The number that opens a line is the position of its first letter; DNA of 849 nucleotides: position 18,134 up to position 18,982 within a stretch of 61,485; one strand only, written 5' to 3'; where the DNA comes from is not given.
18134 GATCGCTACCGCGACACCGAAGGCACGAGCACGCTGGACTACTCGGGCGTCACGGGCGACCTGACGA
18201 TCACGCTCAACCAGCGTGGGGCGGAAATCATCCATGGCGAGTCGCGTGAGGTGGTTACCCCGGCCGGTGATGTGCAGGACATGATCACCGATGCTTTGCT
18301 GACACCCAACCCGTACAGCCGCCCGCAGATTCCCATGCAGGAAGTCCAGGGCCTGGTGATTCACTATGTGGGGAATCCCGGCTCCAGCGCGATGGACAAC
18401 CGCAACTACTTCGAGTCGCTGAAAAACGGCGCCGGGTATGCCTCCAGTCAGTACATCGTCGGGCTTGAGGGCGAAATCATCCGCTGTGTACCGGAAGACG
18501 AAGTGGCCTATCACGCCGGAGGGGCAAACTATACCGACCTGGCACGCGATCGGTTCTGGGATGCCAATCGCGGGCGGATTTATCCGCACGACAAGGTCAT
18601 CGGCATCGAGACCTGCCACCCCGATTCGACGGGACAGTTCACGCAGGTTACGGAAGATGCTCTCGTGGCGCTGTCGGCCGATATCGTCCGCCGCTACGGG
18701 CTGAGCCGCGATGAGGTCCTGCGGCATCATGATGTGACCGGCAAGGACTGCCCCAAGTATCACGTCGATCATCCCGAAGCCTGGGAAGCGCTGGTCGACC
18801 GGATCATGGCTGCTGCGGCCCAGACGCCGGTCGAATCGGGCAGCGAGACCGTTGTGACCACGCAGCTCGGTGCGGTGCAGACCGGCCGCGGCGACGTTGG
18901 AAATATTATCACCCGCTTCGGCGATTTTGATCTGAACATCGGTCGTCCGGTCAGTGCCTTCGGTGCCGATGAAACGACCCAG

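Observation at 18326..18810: Intact-looking peptidoglycan amidase (Amidase_2) domain buried about 3,280 residues into a giant RTX protein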

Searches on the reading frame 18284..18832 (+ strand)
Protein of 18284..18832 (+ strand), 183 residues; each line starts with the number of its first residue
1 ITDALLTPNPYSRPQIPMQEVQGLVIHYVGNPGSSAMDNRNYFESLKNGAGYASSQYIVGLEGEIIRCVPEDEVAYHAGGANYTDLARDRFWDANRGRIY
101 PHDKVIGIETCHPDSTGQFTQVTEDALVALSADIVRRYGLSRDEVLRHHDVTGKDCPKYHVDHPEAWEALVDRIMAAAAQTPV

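Call 12: find_homologous_proteins(query=window:18299-18832:+, max_evalue=0.001)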
Query window:18299-18832:+ (178 aa): 917 proteins with E <= 0.001 among 1063 candidates; the best 120 are listed.
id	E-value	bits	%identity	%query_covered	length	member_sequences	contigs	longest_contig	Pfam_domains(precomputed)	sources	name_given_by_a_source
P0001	4.0e-59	217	53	97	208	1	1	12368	PF01510.31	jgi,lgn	jgi:N-acetylmuramoyl-L-alanine amidase CwlA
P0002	3.2e-53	198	54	89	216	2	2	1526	PF01510.31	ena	-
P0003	1.3e-49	186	55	93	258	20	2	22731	PF01510.31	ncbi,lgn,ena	-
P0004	1.5e-49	186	53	98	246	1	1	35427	PF01510.31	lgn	-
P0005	3.9e-49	185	51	96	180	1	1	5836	PF01510.31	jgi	jgi:N-acetylmuramoyl-L-alanine amidase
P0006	1.1e-48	183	51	96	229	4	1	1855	PF01510.31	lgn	-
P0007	1.1e-48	183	55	93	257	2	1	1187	PF01510.31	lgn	-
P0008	1.6e-48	183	57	93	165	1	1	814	PF01510.31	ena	-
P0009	2.2e-48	182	51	96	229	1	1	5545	PF01510.31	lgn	-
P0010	8.0e-48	180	49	100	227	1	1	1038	PF01510.31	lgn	-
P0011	1.1e-47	180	52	98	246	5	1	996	PF01510.31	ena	-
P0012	1.4e-47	180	53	97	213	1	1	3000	PF01510.31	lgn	-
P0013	1.5e-47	180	56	91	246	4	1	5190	PF01510.31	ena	-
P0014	1.8e-47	179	50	95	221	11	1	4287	PF01510.31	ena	-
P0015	2.0e-47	179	55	91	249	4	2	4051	PF01510.31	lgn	-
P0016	3.3e-47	178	51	96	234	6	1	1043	PF01510.31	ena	-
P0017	4.9e-47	178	51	97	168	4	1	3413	PF01510.31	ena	-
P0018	5.7e-47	178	51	98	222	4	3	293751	PF01510.31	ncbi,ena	-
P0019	6.3e-47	178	54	95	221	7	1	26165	PF01510.31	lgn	-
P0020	9.1e-47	177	51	95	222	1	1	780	PF01510.31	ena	-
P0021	9.5e-47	177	56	93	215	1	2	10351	PF01510.31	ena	-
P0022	1.1e-46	177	54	93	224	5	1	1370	PF01510.31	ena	-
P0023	1.4e-46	176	56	93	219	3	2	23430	PF01510.31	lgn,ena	-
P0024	1.4e-46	176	51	100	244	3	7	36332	PF01510.31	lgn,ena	-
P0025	1.6e-46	176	54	91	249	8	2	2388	PF01510.31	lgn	-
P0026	1.9e-46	176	51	95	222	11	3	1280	PF01510.31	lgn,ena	-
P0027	2.7e-46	175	51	95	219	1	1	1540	PF01510.31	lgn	-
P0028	4.2e-46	175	56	93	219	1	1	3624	PF01510.31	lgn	-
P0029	4.3e-46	175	51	95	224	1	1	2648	PF01510.31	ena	-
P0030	4.7e-46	175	49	97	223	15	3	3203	PF01510.31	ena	-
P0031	4.9e-46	175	52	93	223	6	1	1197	PF01510.31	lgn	-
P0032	5.2e-46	175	51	95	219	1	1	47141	PF01510.31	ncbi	-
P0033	5.2e-46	175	51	95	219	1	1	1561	PF01510.31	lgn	-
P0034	5.3e-46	175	55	97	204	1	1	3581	PF01510.31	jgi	jgi:N-acetylmuramoyl-L-alanine amidase CwlA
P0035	5.9e-46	174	51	95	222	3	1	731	PF01510.31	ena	-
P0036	7.1e-46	174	49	96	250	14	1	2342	PF01510.31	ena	-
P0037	8.7e-46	174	51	100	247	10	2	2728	PF01510.31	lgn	-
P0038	1.1e-45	174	51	95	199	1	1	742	PF01510.31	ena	-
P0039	1.1e-45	173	53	93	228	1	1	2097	PF01510.31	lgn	-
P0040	1.2e-45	173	52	91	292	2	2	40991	PF07538.17,PF01510.31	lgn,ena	-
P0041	1.2e-45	173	48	99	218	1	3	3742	PF01510.31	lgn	-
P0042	1.2e-45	173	50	95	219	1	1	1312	PF01510.31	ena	-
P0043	1.3e-45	173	51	91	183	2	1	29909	PF01510.31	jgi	jgi:N-acetylmuramoyl-L-alanine amidase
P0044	1.4e-45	173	50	95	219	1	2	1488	PF01510.31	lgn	-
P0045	1.5e-45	173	50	95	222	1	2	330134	PF01510.31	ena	-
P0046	1.5e-45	173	50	95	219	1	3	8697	PF01510.31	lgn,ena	-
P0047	1.5e-45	173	54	93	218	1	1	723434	PF01510.31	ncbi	ncbi:MAG: N-acetylmuramoyl-L-alanine amidase family protein [Cellulosilyticaceae bacterium]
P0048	1.5e-45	173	50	95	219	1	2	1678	PF01510.31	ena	-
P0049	1.5e-45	173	50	95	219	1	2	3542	PF01510.31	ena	-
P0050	1.6e-45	173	50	95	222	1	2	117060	PF01510.31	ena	-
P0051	1.6e-45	173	50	95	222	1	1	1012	PF01510.31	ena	-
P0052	1.6e-45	173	50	95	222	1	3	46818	PF01510.31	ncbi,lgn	-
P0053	1.9e-45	173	49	96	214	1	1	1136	PF01510.31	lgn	-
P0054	3.2e-45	172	52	100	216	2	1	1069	PF01510.31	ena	-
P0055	3.5e-45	172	54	91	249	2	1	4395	PF01510.31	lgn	-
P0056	3.6e-45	172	52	91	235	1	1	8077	PF01510.31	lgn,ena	-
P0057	3.6e-45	172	49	95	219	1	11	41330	PF01510.31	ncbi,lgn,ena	-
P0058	3.7e-45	172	51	95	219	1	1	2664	PF01510.31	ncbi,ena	-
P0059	3.8e-45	172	49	95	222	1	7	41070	PF01510.31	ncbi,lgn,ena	-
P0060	4.1e-45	172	52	93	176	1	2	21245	PF01510.31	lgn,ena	-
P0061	4.7e-45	171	51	97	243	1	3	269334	PF01510.31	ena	-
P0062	5.2e-45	171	51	98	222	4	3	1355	PF01510.31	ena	-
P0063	5.6e-45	171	55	93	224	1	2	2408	PF01510.31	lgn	-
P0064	5.9e-45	171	51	97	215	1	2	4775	PF01510.31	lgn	-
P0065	5.9e-45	171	49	95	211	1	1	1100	PF01510.31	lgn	-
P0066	6.1e-45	171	50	93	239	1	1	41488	PF01510.31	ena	-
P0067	6.6e-45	171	49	96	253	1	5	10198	PF01510.31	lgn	-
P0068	7.1e-45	171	47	96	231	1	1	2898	PF01510.31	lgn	-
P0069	7.7e-45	171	54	93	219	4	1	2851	PF01510.31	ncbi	ncbi:MAG: peptidoglycan recognition family protein [Niameybacter sp.]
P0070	8.3e-45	171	49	97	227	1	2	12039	PF01510.31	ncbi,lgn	-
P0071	8.8e-45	171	48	100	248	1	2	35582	PF01510.31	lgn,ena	-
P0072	9.4e-45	170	49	96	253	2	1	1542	PF01510.31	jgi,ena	-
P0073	1.0e-44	170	55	95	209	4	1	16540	PF01510.31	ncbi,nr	ncbi:MAG: N-acetylmuramoyl-L-alanine amidase [Clostridiales bacterium]|nr:N-acetylmuramoyl-L-alanine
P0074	1.1e-44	170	51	95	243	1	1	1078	PF01510.31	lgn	-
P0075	1.1e-44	170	47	96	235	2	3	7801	PF01510.31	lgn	-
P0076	1.1e-44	170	49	96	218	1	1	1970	PF01510.31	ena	-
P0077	1.2e-44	170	51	93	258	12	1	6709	PF01510.31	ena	-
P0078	1.4e-44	170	49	95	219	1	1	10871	PF01510.31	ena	-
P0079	1.5e-44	170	50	91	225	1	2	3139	PF01510.31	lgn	-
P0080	1.6e-44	170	49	96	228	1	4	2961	PF01510.31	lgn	-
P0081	1.7e-44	170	51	98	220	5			PF01510.31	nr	nr:MAG TPA: N-acetylmuramoyl-L-alanine amidase [Caudoviricetes sp.]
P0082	1.7e-44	170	54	93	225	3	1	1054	PF01510.31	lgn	-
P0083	1.8e-44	169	51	93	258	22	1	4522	PF01510.31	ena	-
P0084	1.9e-44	169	51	93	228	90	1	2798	PF01510.31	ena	-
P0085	2.0e-44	169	50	100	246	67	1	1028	PF01510.31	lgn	-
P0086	2.8e-44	169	48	95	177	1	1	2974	PF01510.31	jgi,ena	-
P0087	2.8e-44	169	49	93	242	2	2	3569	PF01510.31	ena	-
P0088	3.0e-44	169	50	97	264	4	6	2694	PF01510.31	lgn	-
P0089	3.8e-44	168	52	93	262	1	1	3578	PF01510.31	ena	-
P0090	4.6e-44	168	53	91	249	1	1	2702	PF01510.31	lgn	-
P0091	4.7e-44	168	50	98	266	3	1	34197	PF01510.31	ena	-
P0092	4.9e-44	168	50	93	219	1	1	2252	PF01510.31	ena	-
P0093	5.1e-44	168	52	91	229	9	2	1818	PF01510.31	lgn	-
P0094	6.0e-44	168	52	93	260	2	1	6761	PF01510.31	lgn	-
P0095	6.0e-44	168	49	96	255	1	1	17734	PF01510.31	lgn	-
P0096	6.4e-44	168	49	98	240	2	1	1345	PF01510.31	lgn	-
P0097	6.7e-44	168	46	95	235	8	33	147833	PF01510.31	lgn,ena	-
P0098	6.8e-44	168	49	95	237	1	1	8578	PF01510.31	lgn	-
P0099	7.4e-44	168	49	98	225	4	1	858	PF01510.31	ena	-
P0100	8.4e-44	167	48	98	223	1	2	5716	PF01510.31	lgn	-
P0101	8.8e-44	167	50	98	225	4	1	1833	PF01510.31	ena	-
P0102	8.9e-44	167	53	97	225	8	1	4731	PF01510.31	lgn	-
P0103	1.2e-43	167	49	95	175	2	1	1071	PF01510.31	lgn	-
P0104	1.3e-43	167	46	99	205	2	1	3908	PF05036.19,PF01510.31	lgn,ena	-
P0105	1.4e-43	167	49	93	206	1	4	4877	PF01510.31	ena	-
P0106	1.4e-43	167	50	98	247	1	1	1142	PF01510.31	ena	-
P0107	1.6e-43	166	46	96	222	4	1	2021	PF01510.31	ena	-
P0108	1.6e-43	166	48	93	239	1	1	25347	PF01510.31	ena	-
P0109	1.7e-43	166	47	96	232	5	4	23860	PF01510.31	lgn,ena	-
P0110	1.7e-43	166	48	96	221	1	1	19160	PF01510.31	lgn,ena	-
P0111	1.8e-43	166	47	99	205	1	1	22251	PF05036.19,PF01510.31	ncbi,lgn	-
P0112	1.8e-43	166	47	99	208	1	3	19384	PF05036.19,PF01510.31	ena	-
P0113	1.9e-43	166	47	99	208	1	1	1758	PF05036.19,PF01510.31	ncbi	ncbi:MAG: N-acetylmuramoyl-L-alanine amidase [Huintestinicola sp.]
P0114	1.9e-43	166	48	96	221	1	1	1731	PF01510.31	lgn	-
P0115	1.9e-43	166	48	96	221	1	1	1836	PF01510.31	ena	-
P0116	1.9e-43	166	48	96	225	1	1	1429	PF01510.31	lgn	-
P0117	1.9e-43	166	49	98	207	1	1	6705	PF01510.31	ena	-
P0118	2.0e-43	166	48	96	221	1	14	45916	PF01510.31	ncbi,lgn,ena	-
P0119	2.0e-43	166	48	96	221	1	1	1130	PF01510.31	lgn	-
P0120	2.0e-43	166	51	94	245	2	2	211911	PF01510.31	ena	-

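Call 21: search_solved_structures(query=A1, max_evalue=0.001, show_alignments=4)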
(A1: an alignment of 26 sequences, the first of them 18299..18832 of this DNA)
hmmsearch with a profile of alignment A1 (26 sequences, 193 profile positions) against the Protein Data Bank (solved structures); distinct sequences matched with E-value up to 0.001: 14.
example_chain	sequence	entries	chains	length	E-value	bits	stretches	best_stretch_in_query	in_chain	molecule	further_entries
3hmb_A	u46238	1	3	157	8.3e-13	51.3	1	2-154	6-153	N-acetylmuramoyl-L-alanine amidase xlyA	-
3rdr_A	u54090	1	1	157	3.3e-12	49.4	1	2-153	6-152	N-acetylmuramoyl-L-alanine amidase XlyA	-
2l47_A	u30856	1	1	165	8.7e-10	41.5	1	1-161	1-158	N-acetylmuramoyl-L-alanine amidase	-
1yb0_A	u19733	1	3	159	9.6e-09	38.1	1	1-158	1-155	prophage LambdaBa02, N-acetylmuramoyl-L-alanine amidase, family 2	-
2ar3_A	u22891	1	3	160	1.4e-07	34.3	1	1-159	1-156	prophage lambdaba02, n-acetylmuramoyl-l-alanine amidase, family 2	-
2bh7_A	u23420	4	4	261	2e-06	30.5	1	21-135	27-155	N-ACETYLMURAMOYL-L-ALANINE AMIDASE | N-ACETYLMURAMOYL-L-ALANINE AMIDASE AMID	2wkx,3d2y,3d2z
1aro_L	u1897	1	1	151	2.6e-06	30.1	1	20-145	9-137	T7 LYSOZYME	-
6srt_A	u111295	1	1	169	3.6e-06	29.7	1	57-140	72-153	N-acetylmuramoyl-L-alanine amidase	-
1lba_A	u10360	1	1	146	4.1e-06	29.5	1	21-145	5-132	T7 LYSOZYME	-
6ssc_A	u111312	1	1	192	4.5e-06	29.4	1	57-140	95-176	N-acetylmuramoyl-L-alanine amidase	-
1j3g_A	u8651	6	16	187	4.2e-05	26.2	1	44-134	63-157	AmpD protein | 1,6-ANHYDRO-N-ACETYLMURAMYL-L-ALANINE AMIDASE AMPD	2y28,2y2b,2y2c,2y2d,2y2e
4bj4_A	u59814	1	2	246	0.00036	23.2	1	56-135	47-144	AMPDH2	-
4bol_A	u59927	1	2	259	0.00041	23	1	56-135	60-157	AMPDH2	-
4bpa_A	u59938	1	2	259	0.00041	23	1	56-135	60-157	AMPDH2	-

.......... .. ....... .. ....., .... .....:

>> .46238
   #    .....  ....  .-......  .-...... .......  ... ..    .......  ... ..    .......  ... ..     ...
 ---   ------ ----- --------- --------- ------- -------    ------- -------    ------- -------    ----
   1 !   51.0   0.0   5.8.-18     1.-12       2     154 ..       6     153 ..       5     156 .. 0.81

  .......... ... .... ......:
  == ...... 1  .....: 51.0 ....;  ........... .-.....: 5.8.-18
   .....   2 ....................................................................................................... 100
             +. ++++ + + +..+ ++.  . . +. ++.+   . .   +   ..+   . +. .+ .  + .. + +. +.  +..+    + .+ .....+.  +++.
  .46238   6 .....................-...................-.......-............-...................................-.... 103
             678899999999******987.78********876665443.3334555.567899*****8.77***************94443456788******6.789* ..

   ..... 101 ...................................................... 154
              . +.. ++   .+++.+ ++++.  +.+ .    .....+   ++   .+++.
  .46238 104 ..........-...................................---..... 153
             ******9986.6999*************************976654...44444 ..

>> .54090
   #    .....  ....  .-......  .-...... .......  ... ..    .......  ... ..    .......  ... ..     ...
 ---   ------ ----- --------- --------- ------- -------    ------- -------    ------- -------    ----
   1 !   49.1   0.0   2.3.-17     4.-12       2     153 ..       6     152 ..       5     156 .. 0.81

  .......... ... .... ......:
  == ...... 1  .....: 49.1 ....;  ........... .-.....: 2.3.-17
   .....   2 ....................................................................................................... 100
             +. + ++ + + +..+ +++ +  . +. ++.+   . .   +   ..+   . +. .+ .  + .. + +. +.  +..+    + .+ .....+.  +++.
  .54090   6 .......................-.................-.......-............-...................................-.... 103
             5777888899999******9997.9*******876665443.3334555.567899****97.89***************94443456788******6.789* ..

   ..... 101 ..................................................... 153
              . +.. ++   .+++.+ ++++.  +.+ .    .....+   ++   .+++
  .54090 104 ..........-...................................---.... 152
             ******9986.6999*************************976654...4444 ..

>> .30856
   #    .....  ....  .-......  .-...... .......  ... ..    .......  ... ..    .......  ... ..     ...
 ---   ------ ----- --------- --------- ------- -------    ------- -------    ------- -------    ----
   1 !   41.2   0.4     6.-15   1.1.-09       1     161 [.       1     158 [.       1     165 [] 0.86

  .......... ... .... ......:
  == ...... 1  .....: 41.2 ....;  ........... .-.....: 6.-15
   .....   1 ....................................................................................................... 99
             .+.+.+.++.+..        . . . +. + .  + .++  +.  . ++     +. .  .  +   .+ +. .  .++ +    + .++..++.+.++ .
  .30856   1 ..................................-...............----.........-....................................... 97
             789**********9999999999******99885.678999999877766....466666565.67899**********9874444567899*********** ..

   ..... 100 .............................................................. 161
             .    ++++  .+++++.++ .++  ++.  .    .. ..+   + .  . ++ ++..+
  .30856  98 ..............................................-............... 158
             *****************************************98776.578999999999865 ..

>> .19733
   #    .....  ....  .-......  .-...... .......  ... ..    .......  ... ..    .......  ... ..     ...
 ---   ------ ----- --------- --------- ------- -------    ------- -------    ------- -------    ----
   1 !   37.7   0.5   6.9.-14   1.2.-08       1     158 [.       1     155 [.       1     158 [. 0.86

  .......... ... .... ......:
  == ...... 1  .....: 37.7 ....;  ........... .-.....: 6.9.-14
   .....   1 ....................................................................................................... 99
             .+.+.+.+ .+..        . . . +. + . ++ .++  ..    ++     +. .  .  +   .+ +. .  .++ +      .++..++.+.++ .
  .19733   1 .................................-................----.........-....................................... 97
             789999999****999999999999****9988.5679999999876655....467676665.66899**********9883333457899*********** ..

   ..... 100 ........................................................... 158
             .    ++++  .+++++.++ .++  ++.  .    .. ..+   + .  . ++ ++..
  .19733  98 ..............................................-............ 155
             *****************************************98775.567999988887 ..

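Call 37: find_encoding_contigs(protein=P0001, flank=6000, max_places=2)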
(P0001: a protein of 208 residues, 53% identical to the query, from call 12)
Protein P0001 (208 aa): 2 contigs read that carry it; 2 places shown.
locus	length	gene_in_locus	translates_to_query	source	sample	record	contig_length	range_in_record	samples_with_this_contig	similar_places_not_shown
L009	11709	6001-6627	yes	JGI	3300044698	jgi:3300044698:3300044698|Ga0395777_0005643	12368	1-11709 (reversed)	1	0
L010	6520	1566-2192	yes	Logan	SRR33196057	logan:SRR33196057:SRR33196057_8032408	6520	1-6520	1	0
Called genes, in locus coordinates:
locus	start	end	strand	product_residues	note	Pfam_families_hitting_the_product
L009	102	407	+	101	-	-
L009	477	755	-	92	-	-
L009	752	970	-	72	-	-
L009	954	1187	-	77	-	-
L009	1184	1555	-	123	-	-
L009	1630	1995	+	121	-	-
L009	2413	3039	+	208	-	-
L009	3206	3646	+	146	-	PF07022:Phage_CI_repr (weak), PF12844:HTH_19, PF01381:HTH_3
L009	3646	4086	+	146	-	-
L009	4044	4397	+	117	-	-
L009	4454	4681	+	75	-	PF12728:HTH_17 (weak)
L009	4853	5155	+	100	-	-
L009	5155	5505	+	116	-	-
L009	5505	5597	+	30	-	-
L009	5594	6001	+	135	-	-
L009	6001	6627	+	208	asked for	PF01510:Amidase_2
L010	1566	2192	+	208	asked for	PF01510:Amidase_2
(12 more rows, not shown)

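Call 38: find_encoding_contigs(protein=P0043, flank=6000, max_places=2)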
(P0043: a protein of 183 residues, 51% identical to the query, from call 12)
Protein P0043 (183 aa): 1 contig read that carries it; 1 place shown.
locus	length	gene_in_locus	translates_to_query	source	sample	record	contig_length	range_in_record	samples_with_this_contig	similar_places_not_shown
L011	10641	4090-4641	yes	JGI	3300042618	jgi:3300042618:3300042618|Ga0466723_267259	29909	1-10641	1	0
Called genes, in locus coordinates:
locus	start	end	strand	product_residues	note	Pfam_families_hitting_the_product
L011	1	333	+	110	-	?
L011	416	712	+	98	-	-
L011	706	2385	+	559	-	PF05136:Phage_portal_2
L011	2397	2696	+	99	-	-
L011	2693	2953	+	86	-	-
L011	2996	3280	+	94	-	-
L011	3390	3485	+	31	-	-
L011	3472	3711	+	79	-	-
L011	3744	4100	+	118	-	PF14359:DUF4406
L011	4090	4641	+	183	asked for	PF01510:Amidase_2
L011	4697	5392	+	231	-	-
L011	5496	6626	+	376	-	PF00574:CLP_protease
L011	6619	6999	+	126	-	-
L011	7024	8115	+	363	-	PF03864:Phage_cap_E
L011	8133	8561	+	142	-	-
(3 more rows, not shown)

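Call 59: search_dna_similar(query=window:18284-18832:+, collection=phages, mode=protein, max_rows=25)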
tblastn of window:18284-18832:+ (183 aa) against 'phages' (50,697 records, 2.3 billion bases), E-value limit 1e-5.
Records with a match: 57; places in all: 57; records where one place covers at least 80% of the query: 49.
Best place of each record, by identity: <60% 57.
By first word of the organism name: Bacillus 33; Bacteriophage 7; Listeria 7; Agathobaculum 2; Rossellomorea 1; Thermus 1; Geobacillus 1; Psychrobacillus 1; Terrisporobacter 1; Latilactobacillus 1; and 2 more.
By host as written in the record: - 9; Listeria monocytogenes 6; Bacillus cereus 5; Bacillus subtilis subsp. subtilis str. 168 5; Bacillus subtilis BEST7003 4; Bacillus subtilis 4; Bacillus cereus HER1399 2; Bacillus cereus BGSC 6E1 2; and 16 more.
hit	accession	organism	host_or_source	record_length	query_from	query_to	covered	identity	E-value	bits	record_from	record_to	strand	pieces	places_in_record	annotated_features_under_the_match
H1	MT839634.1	Bacteriophage sp.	human fecal samples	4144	5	177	95%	44.3%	9e-42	154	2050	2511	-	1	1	record has no annotation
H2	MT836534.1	Bacteriophage sp.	human fecal samples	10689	5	167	89%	43.9%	2e-39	147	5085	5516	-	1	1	record has no annotation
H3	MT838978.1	Bacteriophage sp.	human fecal samples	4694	2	174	95%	40.2%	3e-35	135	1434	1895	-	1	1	record has no annotation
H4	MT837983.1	Bacteriophage sp.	human fecal samples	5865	5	176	94%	40.5%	1e-38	145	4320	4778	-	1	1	record has no annotation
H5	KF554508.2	Bacillus phage CP-51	Bacillus cereus HER1399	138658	3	174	94%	35.4%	2e-21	96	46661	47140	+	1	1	putative amidase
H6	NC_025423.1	Bacillus phage CP-51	Bacillus cereus HER1399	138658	3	174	94%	35.4%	2e-21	96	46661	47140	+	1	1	endolysin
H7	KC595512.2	Bacillus phage JL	Bacillus cereus BGSC 6E1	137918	3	174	94%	33.7%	1e-20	94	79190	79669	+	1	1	N-acetylmuramoyl-L-alanine amidase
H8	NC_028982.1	Bacillus phage JL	Bacillus cereus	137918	3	174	94%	33.7%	1e-20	94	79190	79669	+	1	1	endolysin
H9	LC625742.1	Bacteriophage sp.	Enterococcus gallinarum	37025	9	179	93%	33.3%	7e-19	89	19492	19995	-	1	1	N-acetylmuramoyl-L-alanine amidase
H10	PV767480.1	Rossellomorea phage phiT1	Rossellomorea aquimaris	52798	6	176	93%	33.1%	3e-16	81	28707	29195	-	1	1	N-acetylmuramoyl-L-alanine amidase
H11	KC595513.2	Bacillus phage Shanette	Bacillus cereus BGSC 6E1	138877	3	174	94%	32.6%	1e-18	88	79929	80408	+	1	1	N-acetylmuramoyl-L-alanine amidase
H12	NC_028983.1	Bacillus phage Shanette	Bacillus cereus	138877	3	174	94%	32.6%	1e-18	88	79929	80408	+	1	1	endolysin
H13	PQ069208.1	Bacillus phage S4-1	Bacillus sp. S4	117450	3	173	93%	32.8%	2e-18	87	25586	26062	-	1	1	record has no annotation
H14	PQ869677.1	Listeria phage LMC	Listeria monocytogenes ATCC 19115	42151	6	164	87%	35.2%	2e-18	87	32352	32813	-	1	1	putative N-acetylmuramoyl-L-alanine amidase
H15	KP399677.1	Listeria phage vB_LmoS_188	Listeria monocytogenes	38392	6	164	87%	35.2%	3e-19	89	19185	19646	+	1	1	N-acetylmuramoyl-L-alanine amidase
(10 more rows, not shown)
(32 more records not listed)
